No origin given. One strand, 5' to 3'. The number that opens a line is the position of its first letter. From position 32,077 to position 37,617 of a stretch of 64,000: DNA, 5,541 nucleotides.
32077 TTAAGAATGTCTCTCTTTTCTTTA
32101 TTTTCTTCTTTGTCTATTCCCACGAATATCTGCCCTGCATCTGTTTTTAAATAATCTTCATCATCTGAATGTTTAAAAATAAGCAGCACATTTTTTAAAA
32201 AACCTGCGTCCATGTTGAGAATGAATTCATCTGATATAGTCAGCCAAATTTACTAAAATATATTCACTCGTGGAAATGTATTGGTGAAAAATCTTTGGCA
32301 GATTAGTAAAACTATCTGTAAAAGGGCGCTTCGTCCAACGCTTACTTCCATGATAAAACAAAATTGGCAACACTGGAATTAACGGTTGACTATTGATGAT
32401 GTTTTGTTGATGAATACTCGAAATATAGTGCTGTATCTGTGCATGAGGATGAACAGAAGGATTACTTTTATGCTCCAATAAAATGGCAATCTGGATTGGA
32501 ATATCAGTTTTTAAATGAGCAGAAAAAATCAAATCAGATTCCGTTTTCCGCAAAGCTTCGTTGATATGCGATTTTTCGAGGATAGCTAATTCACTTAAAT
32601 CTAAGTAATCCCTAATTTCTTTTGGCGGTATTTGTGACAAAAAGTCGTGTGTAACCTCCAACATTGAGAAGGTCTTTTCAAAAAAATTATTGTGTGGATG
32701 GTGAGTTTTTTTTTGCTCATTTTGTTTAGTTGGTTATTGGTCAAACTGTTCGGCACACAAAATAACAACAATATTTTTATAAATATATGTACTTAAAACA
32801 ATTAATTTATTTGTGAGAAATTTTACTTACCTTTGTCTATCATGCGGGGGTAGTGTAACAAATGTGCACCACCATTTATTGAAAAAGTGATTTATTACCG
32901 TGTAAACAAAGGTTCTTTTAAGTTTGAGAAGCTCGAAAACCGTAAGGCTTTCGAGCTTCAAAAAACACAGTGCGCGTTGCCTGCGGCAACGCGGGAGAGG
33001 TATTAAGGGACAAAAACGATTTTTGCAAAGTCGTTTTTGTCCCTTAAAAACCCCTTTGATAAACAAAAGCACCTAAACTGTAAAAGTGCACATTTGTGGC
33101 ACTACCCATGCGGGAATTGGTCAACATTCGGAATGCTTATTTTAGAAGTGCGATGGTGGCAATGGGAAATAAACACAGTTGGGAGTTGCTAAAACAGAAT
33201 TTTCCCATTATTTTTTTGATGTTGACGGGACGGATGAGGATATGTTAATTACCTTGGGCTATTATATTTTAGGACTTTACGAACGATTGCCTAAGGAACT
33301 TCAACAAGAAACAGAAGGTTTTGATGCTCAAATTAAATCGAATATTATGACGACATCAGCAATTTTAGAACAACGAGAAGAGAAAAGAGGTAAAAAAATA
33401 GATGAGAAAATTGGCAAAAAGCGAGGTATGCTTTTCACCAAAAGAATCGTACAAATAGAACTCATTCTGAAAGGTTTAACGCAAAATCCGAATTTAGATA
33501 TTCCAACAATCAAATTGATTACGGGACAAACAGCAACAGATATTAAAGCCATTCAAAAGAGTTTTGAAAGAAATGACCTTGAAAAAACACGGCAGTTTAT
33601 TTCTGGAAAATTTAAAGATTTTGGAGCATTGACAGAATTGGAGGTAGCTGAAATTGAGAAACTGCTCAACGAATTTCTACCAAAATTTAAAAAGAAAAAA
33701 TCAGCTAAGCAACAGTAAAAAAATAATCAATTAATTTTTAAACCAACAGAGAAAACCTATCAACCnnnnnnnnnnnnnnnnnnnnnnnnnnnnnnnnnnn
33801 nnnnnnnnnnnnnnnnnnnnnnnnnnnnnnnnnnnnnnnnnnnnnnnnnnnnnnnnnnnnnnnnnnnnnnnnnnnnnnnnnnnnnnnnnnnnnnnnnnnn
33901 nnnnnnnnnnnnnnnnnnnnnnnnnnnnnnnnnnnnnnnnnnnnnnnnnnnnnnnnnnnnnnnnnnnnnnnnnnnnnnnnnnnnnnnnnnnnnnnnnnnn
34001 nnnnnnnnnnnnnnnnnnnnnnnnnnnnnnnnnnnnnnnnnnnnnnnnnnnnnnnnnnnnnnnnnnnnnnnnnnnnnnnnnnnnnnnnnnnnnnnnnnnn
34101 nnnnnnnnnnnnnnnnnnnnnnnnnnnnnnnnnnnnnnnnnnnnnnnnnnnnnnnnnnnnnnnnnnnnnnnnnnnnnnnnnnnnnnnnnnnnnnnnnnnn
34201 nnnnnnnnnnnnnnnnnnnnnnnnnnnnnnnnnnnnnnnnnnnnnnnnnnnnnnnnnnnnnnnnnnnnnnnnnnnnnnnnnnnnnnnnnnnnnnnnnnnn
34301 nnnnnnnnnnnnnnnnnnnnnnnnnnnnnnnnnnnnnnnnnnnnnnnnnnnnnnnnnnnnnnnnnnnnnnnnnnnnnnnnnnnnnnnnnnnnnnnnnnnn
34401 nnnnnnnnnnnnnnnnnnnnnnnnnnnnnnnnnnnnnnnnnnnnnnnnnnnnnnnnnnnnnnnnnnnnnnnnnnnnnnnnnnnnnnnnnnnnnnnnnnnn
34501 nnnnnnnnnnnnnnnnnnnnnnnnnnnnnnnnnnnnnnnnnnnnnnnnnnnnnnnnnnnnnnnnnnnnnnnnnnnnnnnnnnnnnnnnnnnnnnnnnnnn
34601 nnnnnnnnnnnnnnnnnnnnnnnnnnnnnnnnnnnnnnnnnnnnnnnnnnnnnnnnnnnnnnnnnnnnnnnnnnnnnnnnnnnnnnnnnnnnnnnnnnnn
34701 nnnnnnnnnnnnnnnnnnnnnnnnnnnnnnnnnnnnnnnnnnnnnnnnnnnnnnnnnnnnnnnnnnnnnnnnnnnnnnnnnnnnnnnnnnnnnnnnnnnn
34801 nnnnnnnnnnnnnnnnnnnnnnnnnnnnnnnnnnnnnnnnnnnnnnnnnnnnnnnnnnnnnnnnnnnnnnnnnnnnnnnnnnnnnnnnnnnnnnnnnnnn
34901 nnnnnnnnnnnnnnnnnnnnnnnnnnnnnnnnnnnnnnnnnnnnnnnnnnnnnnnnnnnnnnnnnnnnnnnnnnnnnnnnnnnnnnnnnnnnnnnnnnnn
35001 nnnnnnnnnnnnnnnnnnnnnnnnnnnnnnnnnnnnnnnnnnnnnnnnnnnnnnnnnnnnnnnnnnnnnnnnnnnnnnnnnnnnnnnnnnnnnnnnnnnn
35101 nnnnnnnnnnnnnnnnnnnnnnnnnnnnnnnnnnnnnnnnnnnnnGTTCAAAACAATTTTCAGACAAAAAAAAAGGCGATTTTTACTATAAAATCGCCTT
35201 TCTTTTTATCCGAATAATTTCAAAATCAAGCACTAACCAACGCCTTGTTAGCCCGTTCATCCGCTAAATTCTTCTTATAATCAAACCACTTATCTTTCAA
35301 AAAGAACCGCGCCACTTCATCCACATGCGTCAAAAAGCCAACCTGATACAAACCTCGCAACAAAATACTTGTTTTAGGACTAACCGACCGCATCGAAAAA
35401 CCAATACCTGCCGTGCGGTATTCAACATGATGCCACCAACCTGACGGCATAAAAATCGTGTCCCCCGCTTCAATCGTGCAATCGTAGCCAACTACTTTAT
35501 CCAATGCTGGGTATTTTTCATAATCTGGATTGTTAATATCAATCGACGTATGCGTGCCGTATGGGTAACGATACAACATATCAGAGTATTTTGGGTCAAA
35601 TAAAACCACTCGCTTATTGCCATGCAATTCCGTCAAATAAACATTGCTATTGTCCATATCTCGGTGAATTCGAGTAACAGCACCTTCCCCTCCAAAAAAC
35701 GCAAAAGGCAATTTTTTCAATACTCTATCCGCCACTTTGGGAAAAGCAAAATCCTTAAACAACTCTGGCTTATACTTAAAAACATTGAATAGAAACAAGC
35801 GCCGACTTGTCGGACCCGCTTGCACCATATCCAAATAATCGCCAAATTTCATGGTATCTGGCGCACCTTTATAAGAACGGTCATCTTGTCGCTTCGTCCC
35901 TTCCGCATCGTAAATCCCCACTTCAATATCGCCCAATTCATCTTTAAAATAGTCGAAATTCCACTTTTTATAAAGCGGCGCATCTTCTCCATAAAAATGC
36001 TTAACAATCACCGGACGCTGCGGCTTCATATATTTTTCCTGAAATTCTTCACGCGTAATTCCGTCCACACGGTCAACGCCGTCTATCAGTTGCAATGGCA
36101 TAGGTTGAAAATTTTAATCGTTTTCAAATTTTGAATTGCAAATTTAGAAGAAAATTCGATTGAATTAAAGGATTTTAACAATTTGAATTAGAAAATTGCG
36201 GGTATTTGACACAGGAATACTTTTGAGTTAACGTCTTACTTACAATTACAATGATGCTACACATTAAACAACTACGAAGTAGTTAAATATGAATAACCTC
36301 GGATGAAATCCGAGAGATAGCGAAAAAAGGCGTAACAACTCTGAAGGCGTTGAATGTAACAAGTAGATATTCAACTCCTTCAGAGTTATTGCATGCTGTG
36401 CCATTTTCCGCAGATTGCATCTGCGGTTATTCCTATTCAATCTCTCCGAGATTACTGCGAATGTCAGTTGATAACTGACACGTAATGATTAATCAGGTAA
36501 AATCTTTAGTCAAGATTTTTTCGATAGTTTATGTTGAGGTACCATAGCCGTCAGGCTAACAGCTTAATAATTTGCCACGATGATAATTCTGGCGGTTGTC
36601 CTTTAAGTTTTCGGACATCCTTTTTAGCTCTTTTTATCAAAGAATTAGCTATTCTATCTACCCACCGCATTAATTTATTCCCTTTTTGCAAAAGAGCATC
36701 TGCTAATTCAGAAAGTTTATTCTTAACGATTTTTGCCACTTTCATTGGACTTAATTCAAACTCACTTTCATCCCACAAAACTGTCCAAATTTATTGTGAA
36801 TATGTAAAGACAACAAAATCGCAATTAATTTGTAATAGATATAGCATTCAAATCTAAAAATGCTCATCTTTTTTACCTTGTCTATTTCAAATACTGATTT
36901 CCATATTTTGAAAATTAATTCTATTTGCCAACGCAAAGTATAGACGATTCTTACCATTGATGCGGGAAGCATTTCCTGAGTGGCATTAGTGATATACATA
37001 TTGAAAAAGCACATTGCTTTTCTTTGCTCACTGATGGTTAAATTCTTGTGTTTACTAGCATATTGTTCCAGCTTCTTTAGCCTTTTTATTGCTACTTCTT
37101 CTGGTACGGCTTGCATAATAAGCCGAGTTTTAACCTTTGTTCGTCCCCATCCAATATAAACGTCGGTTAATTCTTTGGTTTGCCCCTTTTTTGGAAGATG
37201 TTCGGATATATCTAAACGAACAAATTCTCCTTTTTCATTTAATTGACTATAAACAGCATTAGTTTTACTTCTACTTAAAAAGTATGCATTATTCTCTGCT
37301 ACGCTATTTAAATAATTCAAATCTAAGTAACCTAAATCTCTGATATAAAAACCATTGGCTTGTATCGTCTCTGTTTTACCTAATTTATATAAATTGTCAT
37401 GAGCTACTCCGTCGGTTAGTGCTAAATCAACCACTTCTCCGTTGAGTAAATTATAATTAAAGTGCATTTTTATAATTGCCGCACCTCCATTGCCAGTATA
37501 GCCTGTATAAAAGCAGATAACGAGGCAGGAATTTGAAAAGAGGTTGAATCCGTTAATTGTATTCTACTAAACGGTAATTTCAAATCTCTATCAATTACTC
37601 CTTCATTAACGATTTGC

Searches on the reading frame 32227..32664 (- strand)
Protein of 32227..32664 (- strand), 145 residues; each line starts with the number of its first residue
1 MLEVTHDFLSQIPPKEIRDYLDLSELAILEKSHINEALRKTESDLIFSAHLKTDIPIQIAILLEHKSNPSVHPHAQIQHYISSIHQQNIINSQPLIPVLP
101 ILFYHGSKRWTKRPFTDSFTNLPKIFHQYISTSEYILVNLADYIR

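Call 8: search_protein_families(library=pfam, proteins=[window:32227-32664:-])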
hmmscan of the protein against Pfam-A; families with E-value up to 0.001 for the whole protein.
window:32227-32664:- (145 aa): 1 family
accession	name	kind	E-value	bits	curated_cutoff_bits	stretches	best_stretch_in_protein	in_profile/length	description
PF04754.18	Transposase_31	-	5.2e-24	85.4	21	1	3-141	15-153/203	Putative transposase, YhgA-like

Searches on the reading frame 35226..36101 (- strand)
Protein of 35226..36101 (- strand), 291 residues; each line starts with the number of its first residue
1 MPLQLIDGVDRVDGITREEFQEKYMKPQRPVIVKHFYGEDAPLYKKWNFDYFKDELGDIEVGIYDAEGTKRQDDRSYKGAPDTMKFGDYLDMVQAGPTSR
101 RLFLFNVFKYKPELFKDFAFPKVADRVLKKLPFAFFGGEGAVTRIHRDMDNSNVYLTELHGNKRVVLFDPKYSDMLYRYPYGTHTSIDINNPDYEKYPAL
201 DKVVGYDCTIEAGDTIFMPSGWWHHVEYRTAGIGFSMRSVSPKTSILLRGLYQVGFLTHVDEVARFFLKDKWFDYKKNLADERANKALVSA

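Call 67: search_protein_families(library=pfam, proteins=[window:35226-36101:-])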
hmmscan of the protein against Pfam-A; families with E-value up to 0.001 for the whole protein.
window:35226-36101:- (291 aa): 2 families
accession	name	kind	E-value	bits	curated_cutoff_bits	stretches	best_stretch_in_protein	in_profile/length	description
PF13621.12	Cupin_8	-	1.1e-33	117.7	27.4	1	18-229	2-235/252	Cupin-like domain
PF08007.18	JmjC_2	-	3.2e-05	23.9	22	1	148-243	41-123/127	JmjC domain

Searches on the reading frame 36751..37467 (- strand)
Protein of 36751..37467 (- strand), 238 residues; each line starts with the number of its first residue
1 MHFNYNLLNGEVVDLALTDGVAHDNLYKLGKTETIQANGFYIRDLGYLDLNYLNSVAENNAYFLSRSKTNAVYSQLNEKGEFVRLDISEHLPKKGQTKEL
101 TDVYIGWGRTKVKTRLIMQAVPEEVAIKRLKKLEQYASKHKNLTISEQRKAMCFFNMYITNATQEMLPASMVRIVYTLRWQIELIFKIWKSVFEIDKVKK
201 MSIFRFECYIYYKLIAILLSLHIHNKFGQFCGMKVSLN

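Call 8: search_protein_families(library=pfam, proteins=[window:36751-37467:-])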
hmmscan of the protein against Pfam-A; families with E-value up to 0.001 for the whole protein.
window:36751-37467:- (238 aa): 1 family
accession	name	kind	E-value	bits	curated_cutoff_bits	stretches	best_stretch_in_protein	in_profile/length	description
PF01609.27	DDE_Tnp_1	-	7.4e-19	68.7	23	1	1-219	38-200/200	Transposase DDE domain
